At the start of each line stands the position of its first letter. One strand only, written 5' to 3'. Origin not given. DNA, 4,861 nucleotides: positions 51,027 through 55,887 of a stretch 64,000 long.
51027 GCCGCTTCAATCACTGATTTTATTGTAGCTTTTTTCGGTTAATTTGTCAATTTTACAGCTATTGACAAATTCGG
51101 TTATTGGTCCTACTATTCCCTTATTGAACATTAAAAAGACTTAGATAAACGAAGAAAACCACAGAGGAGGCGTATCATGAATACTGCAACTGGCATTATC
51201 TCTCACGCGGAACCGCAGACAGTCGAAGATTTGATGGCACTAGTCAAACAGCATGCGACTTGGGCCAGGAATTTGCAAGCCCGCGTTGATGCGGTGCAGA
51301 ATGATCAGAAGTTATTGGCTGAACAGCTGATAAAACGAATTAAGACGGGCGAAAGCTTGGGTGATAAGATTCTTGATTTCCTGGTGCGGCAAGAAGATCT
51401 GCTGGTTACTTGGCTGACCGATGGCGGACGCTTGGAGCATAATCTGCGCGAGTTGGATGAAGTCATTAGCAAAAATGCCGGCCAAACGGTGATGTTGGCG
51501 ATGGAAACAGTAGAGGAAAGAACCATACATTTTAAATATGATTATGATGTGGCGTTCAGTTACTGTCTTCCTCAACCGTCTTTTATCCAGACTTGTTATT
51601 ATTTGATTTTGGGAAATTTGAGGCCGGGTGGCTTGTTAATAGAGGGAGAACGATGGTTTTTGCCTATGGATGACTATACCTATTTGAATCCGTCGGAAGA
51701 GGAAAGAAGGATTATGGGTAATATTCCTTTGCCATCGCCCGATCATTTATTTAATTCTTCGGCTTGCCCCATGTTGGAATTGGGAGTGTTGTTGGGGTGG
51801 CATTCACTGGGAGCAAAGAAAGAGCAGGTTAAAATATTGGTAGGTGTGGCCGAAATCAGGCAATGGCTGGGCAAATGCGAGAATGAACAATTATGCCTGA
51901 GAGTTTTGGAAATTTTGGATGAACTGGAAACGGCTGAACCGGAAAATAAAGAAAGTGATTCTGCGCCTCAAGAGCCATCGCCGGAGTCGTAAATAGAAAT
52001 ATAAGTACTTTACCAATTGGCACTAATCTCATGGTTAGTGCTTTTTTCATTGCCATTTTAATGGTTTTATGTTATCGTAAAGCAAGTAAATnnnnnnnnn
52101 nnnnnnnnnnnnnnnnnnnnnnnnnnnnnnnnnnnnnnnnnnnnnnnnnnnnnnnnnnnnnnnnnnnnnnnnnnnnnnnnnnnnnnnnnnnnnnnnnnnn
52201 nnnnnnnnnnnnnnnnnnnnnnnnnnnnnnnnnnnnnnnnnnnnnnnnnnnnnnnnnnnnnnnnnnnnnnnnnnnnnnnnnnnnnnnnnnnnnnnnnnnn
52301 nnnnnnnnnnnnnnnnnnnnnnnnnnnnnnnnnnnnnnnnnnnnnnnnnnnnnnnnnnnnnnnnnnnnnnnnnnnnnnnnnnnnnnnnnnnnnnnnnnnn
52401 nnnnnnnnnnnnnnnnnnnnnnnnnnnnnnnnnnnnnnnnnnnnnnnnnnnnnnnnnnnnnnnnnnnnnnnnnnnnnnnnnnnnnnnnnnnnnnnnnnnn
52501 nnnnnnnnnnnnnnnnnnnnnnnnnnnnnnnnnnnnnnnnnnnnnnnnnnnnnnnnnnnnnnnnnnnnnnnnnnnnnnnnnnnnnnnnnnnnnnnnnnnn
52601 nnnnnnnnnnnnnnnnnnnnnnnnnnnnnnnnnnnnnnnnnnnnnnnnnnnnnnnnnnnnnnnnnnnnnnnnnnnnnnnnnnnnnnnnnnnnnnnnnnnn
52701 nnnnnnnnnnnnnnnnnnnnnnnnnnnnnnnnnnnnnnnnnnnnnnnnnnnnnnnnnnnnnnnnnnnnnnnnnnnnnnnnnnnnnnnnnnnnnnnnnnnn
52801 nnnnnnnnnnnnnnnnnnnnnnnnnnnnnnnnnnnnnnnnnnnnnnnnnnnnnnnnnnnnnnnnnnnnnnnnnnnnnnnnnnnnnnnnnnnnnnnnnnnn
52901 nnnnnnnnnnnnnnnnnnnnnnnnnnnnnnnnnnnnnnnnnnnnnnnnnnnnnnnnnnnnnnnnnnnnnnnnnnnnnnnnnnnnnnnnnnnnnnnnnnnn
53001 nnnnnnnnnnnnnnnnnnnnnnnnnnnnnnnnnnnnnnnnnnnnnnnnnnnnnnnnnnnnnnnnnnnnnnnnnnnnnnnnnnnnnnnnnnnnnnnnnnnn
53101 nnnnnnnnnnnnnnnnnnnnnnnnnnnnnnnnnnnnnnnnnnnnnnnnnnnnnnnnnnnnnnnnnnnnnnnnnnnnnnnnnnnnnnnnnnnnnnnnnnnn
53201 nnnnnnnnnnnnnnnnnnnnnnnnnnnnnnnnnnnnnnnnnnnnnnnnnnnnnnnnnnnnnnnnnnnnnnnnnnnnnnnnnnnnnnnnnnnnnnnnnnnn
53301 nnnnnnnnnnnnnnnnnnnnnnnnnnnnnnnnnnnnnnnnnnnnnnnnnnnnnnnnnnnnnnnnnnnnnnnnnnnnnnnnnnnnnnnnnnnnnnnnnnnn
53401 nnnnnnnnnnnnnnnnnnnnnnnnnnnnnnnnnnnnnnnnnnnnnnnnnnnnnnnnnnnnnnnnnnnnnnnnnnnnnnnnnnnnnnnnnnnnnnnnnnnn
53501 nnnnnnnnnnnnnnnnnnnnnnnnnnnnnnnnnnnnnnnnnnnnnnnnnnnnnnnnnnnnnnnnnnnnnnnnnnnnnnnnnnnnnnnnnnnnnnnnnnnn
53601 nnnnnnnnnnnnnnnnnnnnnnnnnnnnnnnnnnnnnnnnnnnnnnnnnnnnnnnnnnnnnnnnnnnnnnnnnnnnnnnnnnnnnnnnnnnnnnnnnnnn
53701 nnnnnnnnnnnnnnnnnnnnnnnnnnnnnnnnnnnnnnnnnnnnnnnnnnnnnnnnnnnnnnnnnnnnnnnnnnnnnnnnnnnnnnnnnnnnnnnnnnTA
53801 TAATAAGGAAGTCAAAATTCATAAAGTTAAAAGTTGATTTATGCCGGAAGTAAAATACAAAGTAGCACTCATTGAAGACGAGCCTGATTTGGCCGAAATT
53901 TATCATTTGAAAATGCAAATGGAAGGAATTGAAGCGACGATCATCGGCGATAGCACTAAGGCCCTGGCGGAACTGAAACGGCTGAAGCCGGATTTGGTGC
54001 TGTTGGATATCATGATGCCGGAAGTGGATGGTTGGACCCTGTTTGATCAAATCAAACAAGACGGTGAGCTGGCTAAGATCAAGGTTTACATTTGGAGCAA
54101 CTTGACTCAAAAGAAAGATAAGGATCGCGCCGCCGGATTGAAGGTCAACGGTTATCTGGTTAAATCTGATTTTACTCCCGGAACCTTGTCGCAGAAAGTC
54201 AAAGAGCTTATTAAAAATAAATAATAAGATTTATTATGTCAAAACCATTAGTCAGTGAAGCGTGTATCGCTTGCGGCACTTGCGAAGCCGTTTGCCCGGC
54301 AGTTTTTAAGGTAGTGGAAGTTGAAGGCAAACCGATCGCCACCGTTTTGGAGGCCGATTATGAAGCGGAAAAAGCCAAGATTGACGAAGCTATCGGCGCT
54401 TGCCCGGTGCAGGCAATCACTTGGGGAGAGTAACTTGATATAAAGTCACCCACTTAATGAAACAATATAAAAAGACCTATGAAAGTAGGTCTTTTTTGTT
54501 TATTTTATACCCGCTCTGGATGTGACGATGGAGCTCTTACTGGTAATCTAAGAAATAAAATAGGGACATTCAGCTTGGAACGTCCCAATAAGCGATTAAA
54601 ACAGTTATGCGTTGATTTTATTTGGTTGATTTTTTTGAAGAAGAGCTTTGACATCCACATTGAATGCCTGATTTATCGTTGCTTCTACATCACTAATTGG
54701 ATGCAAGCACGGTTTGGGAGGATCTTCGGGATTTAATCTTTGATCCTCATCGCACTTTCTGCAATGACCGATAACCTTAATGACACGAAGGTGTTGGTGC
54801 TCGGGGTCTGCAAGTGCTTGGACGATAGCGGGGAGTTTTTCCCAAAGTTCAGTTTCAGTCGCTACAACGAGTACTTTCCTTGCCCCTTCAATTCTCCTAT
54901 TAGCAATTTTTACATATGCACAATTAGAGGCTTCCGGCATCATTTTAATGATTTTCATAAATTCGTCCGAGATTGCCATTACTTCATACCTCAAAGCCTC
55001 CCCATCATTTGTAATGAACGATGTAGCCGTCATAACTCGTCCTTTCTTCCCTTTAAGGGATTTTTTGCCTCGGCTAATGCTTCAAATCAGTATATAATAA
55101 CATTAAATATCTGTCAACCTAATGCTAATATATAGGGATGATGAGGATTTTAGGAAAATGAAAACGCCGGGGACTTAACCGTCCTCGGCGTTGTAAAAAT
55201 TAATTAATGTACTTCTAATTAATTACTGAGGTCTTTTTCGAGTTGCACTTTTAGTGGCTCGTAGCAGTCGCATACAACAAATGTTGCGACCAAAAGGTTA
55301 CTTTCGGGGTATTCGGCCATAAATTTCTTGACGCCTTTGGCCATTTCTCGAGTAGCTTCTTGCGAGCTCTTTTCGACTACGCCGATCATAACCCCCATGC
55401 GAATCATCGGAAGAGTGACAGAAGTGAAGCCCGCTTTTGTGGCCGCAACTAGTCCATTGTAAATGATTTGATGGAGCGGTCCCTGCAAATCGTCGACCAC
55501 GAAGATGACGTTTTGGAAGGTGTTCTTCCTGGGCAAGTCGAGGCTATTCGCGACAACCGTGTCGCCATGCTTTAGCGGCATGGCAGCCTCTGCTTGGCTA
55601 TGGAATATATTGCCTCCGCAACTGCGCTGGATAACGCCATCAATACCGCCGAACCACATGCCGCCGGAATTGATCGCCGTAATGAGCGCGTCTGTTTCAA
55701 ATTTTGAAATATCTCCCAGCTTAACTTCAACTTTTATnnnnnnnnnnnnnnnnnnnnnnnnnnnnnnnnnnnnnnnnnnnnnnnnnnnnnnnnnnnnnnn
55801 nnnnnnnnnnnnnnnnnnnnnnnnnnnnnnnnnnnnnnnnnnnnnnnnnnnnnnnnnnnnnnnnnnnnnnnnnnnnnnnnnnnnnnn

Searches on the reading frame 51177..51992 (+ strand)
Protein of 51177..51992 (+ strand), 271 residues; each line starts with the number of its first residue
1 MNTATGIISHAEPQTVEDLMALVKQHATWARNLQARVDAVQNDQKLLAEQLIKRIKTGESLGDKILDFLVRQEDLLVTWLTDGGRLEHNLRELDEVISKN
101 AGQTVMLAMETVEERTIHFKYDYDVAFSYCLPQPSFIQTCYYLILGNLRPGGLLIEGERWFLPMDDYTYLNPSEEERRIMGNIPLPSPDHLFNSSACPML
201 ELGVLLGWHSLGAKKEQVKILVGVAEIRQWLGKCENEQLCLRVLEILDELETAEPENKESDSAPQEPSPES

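Call 6: search_protein_families(library=pfam, proteins=[window:51177-51992:+], max_evalue=1)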
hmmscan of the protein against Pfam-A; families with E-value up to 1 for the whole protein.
window:51177-51992:+ (271 aa): 0 families

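Call 7: search_protein_families(library=ncbifam, proteins=[window:51177-51992:+], max_evalue=1)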
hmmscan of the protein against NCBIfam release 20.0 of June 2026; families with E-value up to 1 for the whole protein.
window:51177-51992:+ (271 aa): 0 families

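Call 8: search_protein_families(library=phrogs, proteins=[window:51177-51992:+], max_evalue=1)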
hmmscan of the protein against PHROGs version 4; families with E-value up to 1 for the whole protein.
window:51177-51992:+ (271 aa): 2 families
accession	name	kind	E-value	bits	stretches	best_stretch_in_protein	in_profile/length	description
phrog_16043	-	unknown function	0.27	12.1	0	218-244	8-34/53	-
phrog_26446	-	DNA, RNA and nucleotide metabolism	0.55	9.2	1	109-143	630-663/761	anaerobic ribonucleoside reductase large subunit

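Call 9: search_protein_families(library=padloc, proteins=[window:51177-51992:+], max_evalue=1)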
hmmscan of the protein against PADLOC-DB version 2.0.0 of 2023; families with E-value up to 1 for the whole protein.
window:51177-51992:+ (271 aa): 0 families

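Call 19: search_protein_representatives(protein=window:51177-51992:+)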
Query: 271 residues. Proteins with E-value up to 0.001 (for the whole library): 6; up to 1e-10: 3; up to 1e-30: 3. The best 6 are listed.
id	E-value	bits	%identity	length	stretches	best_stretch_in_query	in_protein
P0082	4.3e-180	613.2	100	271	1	1-271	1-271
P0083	5.5e-43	163.7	43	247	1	15-252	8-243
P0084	7.1e-38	146.9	38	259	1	10-252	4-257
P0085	9.7e-05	38.3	24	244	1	33-255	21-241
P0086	4.9e-04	36.0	28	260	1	15-245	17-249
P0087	6.8e-04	35.5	32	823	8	217-241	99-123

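Call 34: search_solved_structures(query=A4, max_evalue=10)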
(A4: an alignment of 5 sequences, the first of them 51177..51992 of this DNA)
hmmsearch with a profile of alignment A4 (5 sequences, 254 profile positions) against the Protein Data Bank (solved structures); distinct sequences matched with E-value up to 10: 3.
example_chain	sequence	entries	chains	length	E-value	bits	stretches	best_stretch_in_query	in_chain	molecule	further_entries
8s6o_D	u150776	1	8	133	0.89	12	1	16-86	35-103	RNA-binding protein RRM4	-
8s6n_A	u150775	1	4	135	1.4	11.4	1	16-86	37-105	RNA-binding protein RRM4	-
5j0l_A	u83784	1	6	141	3.3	10.1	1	6-47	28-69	designed protein 3L6HC2_2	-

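Call 79: find_encoding_contigs(protein=P0083, flank=8000, max_places=2)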
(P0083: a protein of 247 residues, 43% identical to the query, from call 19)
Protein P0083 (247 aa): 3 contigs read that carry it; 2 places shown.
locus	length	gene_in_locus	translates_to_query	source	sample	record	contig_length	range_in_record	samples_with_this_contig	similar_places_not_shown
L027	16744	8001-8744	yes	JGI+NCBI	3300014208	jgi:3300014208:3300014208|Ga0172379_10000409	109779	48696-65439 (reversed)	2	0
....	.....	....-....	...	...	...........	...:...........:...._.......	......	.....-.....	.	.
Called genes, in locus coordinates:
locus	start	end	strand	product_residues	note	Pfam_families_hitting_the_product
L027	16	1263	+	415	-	PF00155:Aminotran_1_2, PF00266:Aminotran_5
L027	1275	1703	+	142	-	PF02657:SufE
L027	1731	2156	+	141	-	PF14340:DUF4395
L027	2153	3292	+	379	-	PF00512:HisKA, PF02518:HATPase_c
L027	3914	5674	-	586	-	PF07973:tRNA_SAD, PF00587:tRNA-synt_2b, PF03129:HGTP_anticodon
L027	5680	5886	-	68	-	-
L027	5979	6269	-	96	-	-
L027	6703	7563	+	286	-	-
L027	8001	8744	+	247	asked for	-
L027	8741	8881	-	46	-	-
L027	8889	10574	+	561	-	PF03485:Arg_tRNA_synt_N, PF00750:tRNA-synt_1d, PF05746:DALR_1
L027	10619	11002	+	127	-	PF00072:Response_reg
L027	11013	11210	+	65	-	PF00037:Fer4 (faint), PF13370:Fer4_13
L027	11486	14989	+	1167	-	PF00133:tRNA-synt_1, PF09334:tRNA-synt_1g (faint), PF00300:His_Phos_1, PF00133:tRNA-synt_1, PF08264:Anticodon_1, PF19302:DUF5915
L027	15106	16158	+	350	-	-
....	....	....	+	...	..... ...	-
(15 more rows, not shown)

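Call 91: search_dna_similar(query=window:51177-51989:+, collection=phages, mode=protein, max_evalue=1, max_rows=8)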
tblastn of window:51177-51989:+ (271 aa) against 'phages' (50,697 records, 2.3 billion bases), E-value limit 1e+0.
No match.

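Call 92: find_encoding_contigs(protein=P0085, flank=6000, max_places=2)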
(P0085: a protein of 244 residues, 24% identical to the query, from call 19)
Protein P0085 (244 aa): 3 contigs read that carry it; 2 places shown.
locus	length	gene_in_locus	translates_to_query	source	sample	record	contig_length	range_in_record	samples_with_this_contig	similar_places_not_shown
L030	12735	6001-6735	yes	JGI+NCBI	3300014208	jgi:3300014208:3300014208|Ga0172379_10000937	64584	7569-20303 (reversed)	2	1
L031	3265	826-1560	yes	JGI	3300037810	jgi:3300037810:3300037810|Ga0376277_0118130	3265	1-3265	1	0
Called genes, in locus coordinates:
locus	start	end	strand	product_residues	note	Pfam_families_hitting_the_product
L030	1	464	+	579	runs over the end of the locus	PF00535:Glycos_transf_2, PF08282:Hydrolase_3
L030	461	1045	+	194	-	PF00334:NDK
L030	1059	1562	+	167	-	PF00293:NUDIX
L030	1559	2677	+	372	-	PF13439:Glyco_transf_4 (weak), PF00534:Glycos_transf_1, PF13692:Glyco_trans_1_4, PF13524:Glyco_trans_1_2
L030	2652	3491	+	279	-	-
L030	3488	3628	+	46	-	PF00293:NUDIX (weak)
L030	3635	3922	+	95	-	-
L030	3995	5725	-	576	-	PF07973:tRNA_SAD, PF00587:tRNA-synt_2b, PF03129:HGTP_anticodon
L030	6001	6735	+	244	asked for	-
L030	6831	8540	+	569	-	PF03485:Arg_tRNA_synt_N, PF00750:tRNA-synt_1d, PF05746:DALR_1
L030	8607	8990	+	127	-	PF00072:Response_reg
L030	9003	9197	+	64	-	PF00037:Fer4 (faint), PF13370:Fer4_13, PF13459:Fer4_15 (weak)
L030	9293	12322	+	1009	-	PF00133:tRNA-synt_1, PF09334:tRNA-synt_1g (weak), PF08264:Anticodon_1, PF19302:DUF5915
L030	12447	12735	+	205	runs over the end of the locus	PF00702:Hydrolase, PF13419:HAD_2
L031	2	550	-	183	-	?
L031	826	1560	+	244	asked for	-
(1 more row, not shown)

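Call 93: find_encoding_contigs(protein=P0086, flank=6000, max_places=2)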
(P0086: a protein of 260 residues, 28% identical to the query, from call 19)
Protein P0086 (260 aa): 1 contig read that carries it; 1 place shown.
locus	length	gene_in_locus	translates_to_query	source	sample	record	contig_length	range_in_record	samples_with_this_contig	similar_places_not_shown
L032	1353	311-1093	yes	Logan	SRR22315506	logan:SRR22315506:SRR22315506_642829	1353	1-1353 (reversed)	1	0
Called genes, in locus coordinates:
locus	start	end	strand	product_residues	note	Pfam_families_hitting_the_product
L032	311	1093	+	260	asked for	-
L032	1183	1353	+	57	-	?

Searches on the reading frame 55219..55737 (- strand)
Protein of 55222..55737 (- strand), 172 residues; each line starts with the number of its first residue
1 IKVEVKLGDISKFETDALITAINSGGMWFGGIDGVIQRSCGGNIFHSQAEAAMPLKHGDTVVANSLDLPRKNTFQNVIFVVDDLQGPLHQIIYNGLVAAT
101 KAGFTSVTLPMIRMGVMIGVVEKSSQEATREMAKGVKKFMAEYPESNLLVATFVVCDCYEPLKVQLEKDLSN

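Call 6: search_protein_families(library=pfam, proteins=[window:55219-55659:-], max_evalue=1)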
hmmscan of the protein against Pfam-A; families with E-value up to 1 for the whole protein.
window:55219-55659:- (146 aa): 1 family
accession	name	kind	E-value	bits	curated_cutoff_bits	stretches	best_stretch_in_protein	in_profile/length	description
PF01661.27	Macro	-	0.00035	21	22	1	4-91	12-107/118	Macro domain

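Call 7: search_protein_families(library=ncbifam, proteins=[window:55219-55659:-], max_evalue=1)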
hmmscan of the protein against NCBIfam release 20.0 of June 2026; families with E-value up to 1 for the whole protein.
window:55219-55659:- (146 aa): 4 families
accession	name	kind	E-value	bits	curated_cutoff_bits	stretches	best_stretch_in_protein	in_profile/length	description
NF001666.0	PRK00431.2-2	equivalog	0.0003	20.7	246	1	4-123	30-147/164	ADP-ribose-binding protein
NF001664.0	PRK00431.1-6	equivalog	0.0022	17.4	200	1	4-104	31-139/173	O-acetyl-ADP-ribose deacetylase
NF001667.0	PRK00431.2-3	equivalog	0.007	16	252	1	60-135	97-168/182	ADP-ribose-binding protein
NF009880.0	PRK13341.1-1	equivalog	0.022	13.1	891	1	32-123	487-578/599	AAA family ATPase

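Call 8: search_protein_families(library=phrogs, proteins=[window:55219-55659:-], max_evalue=1)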
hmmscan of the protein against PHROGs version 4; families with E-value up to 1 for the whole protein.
window:55219-55659:- (146 aa): 1 family
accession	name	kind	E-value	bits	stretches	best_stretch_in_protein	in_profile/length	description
phrog_18620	-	moron, auxiliary metabolic gene and host takeover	0.18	12.8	1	95-129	18-53/65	membrane associated protein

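Call 9: search_protein_families(library=padloc, proteins=[window:55219-55659:-], max_evalue=1)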
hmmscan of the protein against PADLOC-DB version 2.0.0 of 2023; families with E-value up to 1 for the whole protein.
window:55219-55659:- (146 aa): 0 families

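Call 102: search_protein_families(library=pfam, proteins=[window:55222-55737:-], max_evalue=0.01)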
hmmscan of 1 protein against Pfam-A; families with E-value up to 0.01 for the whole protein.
window:55222-55737:- (172 aa): 1 family
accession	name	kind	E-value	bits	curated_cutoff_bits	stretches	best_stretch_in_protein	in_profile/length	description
PF01661.27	Macro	-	3.8e-06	27.3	22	1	20-117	2-107/118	Macro domain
